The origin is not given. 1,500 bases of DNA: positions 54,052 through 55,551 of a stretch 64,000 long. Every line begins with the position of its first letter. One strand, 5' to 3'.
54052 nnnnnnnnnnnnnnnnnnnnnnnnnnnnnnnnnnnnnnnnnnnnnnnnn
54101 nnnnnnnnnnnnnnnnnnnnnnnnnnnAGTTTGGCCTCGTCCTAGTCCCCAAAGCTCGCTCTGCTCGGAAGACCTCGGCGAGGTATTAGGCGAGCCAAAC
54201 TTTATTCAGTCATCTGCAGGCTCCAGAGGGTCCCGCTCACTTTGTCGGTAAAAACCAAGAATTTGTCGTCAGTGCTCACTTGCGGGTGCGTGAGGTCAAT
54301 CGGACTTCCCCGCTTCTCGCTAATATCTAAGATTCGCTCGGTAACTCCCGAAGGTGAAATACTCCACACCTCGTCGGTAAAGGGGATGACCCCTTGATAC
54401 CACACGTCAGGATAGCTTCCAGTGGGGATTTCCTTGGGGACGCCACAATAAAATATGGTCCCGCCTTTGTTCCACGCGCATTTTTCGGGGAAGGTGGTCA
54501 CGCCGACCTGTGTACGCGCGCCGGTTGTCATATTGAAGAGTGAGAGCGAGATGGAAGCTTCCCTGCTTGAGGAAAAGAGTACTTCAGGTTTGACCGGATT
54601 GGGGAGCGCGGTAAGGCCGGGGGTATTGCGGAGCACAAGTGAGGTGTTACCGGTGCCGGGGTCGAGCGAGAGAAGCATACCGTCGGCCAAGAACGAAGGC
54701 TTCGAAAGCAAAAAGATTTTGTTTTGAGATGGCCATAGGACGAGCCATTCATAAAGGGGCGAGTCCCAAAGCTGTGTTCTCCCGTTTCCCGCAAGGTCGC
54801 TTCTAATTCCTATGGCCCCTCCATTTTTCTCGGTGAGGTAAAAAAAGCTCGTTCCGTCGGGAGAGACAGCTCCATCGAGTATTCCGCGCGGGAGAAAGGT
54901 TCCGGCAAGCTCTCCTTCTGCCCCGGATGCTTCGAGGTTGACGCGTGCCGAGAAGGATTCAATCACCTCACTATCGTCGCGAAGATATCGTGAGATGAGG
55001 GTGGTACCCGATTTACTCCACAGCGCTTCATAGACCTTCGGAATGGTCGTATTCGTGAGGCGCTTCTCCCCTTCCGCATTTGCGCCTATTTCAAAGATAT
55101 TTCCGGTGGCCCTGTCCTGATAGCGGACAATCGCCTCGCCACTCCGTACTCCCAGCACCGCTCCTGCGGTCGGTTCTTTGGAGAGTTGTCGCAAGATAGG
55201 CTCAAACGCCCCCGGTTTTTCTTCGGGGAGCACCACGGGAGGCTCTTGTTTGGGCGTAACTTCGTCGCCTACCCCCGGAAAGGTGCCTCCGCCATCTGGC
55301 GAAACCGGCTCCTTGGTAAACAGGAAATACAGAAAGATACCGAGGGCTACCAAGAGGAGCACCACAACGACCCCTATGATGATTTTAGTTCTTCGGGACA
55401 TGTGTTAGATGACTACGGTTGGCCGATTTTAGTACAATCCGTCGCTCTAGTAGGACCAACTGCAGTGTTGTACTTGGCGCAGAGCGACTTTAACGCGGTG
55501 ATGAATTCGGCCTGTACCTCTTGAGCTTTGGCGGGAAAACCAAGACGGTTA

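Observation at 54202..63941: Minus-strand cluster resembling a minimal conjugation/type IV secretion apparatus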

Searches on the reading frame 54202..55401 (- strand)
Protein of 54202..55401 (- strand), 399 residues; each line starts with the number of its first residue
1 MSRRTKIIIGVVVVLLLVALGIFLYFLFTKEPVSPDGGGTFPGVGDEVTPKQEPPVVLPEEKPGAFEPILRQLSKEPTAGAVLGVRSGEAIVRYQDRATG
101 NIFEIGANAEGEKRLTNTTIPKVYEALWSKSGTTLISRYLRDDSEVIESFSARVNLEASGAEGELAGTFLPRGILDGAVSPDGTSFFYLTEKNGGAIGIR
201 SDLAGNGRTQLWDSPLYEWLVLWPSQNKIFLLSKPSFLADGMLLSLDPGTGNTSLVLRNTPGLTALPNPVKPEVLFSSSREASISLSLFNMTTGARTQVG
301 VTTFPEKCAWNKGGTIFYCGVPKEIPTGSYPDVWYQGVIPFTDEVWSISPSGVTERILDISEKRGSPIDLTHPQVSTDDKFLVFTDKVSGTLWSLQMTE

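Call 3: search_protein_families(library=pfam, proteins=[window:54202-55401:-], max_evalue=0.1)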
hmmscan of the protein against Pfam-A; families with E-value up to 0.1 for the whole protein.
window:54202-55401:- (399 aa): 0 families

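Call 6: search_protein_families(library=ncbifam, proteins=[window:54202-55401:-], max_evalue=0.1)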
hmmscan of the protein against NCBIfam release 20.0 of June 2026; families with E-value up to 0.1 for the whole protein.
window:54202-55401:- (399 aa): 0 families

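Call 7: search_protein_families(library=phrogs, proteins=[window:54202-55401:-], max_evalue=0.01)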
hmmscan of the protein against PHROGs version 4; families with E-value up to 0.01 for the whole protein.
window:54202-55401:- (399 aa): 0 families

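Call 31: search_solved_structures(query=A3, max_evalue=1)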
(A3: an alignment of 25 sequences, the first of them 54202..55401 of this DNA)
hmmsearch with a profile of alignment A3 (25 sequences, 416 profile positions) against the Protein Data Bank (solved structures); distinct sequences matched with E-value up to 1: 14.
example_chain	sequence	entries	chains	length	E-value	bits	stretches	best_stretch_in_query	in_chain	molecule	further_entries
6pnv_A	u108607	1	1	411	0.014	17.3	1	193-302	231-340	Tol-Pal system protein TolB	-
4r40_A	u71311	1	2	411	0.055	15.4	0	193-310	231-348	Protein TolB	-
4pwz_A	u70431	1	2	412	0.055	15.3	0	193-310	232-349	Protein TolB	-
1crz_A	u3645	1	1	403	0.29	13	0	193-304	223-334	TOLB PROTEIN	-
2w8b_A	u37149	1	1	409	0.3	12.9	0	193-304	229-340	PROTEIN TOLB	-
2w8b_B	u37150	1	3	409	0.31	12.9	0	193-304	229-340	PROTEIN TOLB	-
2hqs_A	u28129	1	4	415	0.33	12.8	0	193-304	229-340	Protein tolB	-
4jml_A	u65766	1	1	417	0.35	12.7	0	193-304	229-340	Protein TolB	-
3iax_A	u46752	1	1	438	0.41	12.5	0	193-303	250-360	Protein tolB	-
1c5k_A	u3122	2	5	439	0.42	12.5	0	193-303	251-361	PROTEIN (TOLB PROTEIN) | PROTEIN TOLB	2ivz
5nc6_B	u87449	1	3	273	0.6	11.9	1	6-61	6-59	Peptidoglycan N-acetylglucosamine deacetylase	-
9og2_D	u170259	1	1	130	0.66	11.8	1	328-356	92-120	Monoclonal antibody 08E11 heavy chain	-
6w8u_A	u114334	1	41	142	0.74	11.6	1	7-43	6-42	pilin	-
9f8y_D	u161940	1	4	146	0.87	11.4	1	110-215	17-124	RSVF-multi-3.5 designed scaffold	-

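Call 36: find_homologous_proteins(query=window:54202-55401:-, max_evalue=0.00001)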
Query window:54202-55401:- (399 aa): 166 proteins with E <= 0.00001 among 8000 candidates; the best 120 are listed.
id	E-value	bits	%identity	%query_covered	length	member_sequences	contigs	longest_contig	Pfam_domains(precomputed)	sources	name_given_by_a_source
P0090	1.2e-264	895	100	100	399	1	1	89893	-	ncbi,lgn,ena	-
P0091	9.9e-196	668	75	100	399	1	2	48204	-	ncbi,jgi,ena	-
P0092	2.2e-192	657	74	99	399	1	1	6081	-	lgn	-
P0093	6.3e-192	656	72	100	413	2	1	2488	-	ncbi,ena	-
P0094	4.5e-188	643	72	100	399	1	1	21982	-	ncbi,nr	ncbi:MAG: hypothetical protein Q7R64_00865 [bacterium]|nr:hypothetical protein [bacterium]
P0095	3.6e-186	637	77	91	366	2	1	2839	-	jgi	-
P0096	6.6e-182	623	70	100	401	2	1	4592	-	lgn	-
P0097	2.6e-180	618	71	100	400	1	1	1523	-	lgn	-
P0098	3.4e-180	617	70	100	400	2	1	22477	-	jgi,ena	-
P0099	1.7e-179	615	68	100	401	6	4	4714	-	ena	-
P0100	2.2e-179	615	69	100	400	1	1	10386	-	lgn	-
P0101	2.7e-179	614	69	100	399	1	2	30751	-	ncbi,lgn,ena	-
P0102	3.9e-179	614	70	100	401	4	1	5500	-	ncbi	-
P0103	7.6e-178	609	70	100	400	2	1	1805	-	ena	-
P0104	1.1e-176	606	69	99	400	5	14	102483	-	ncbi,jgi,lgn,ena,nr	ncbi:MAG TPA: hypothetical protein DEF00_03065 [Candidatus Taylorbacteria bacterium]|nr:MAG: hypothe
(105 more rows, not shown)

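Call 48: predict_structure(alignment_id=A5)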
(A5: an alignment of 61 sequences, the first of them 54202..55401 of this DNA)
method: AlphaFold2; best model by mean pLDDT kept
length: 399 residues; sequences in the alignment: 61
mean_pLDDT: 91.4   pTM: 0.81
mean pLDDT of the five models: 91.4, 90.4, 90.4, 90.2, 90.1
residues with pLDDT >= 90: 322; 70-90: 40; 50-70: 35; < 50: 2
segments of 3 or more residues with pLDDT < 50: none
pLDDT, mean of each block of 10 residues (from residue 1): 91 97 89 59 57 58 77 97 94 96 96 90 93 93 83 85 90 95 96 97 96 96 96 95 97 97 97 96 93 96 97 97 94 94 97 95 97 97 98 97
secondary structure, 60 per line:
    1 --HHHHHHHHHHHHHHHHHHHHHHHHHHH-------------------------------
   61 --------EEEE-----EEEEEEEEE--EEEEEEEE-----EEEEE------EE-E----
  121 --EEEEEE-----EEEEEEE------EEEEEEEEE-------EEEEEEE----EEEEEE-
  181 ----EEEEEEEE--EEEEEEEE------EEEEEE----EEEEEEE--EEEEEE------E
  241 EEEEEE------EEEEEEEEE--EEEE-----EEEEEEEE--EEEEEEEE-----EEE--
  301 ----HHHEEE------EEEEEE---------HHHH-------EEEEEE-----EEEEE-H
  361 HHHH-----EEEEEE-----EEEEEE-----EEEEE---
elements in order: H3-29 E69-72 E78-86 E89-96 E102-106 E123-128 E134-140 E147-155 E163-169 E174-179 E185-192 E195-202 E209-214 E219-225 E228-233 E240-246 E253-261 E264-267 E273-280 E283-290 E296-298 E308-310 E317-322 H332-335 E343-348 E354-358 H360-364 E370-375 E381-386 E392-396

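Call 51: fold_search(model_id=the predicted structure, library=pdb)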
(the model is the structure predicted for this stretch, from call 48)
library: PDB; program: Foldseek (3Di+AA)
matches with E <= 10: 1700; with E <= 0.001: 1237
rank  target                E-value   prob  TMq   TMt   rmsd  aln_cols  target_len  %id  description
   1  3pe7                  1.1e-10  1.00  0.50  0.52   8.0       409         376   12  Oligogalacturonate lyase in complex with manganese (released 2010-11-03)
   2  3c5m_B                1.1e-09  1.00  0.48  0.51   9.7       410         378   10  Crystal structure of oligogalacturonate lyase (VPA0088) from Vibrio parahaemolyticus. Northeast Structural Genomics Co (released 2008-02-26)
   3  3c5m_A                1.2e-09  1.00  0.48  0.50   9.7       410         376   10  Crystal structure of oligogalacturonate lyase (VPA0088) from Vibrio parahaemolyticus. Northeast Structural Genomics Co (released 2008-02-26)
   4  7mx5_A                2.0e-09  1.00  0.43  0.43   5.5       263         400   12  Crystal structure of TolB from Acinetobacter baumannii (released 2021-05-26)
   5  8wt1_D                6.5e-09  1.00  0.47  0.31  11.7       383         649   14  Crystal structure of S9 carboxypeptidase from Geobacillus sterothermophilus (released 2024-03-13)
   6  4pwz_B                1.3e-08  1.00  0.41  0.41  11.1       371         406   12  Crystal structure of TolB protein from Yersinia pestis CO92 (released 2014-04-02)
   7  7mx5_B                1.5e-08  1.00  0.43  0.43   6.8       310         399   11  Crystal structure of TolB from Acinetobacter baumannii (released 2021-05-26)
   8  5yzv_B                1.5e-08  1.00  0.49  0.64   5.8       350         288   14  Biophysical and structural characterization of the thermostable WD40 domain of a prokaryotic protein, Thermomonospora  (released 2018-10-03)
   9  9hl9_Sg               2.2e-08  1.00  0.53  0.67   5.5       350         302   11  CRYO-EM STRUCTURE OF LEISHMANIA MAJOR 80S RIBOSOME WITH P/E-site tRNA AND mRNA : LM14Cs1H3 sKO STRAIN (released 2025-10-15)
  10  5yzv_D                2.2e-08  1.00  0.50  0.65   5.9       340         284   14  Biophysical and structural characterization of the thermostable WD40 domain of a prokaryotic protein, Thermomonospora  (released 2018-10-03)
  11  7qiy_O                2.3e-08  1.00  0.54  0.66   5.4       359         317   12  Specific features and methylation sites of a plant ribosome. 40S head ribosomal subunit. (released 2022-06-15)
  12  1gxr_B                2.8e-08  1.00  0.49  0.58   9.7       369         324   12  WD40 Region of Human Groucho/TLE1 (released 2002-06-13)
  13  5mwj_A                2.9e-08  1.00  0.50  0.60  10.7       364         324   12  Structure Enabled Discovery of a Stapled Peptide Inhibitor to Target the Oncogenic Transcriptional Repressor TLE1 (released 2017-04-05)
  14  1l0q_A                3.0e-08  1.00  0.44  0.45   6.3       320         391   17  Tandem YVTN beta-propeller and PKD domains from an archaeal surface layer protein (released 2002-11-06)
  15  5mzh_B                3.0e-08  1.00  0.49  0.47   6.6       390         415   13  Crystal structure of ODA16 from Chlamydomonas reinhardtii (released 2017-03-22)
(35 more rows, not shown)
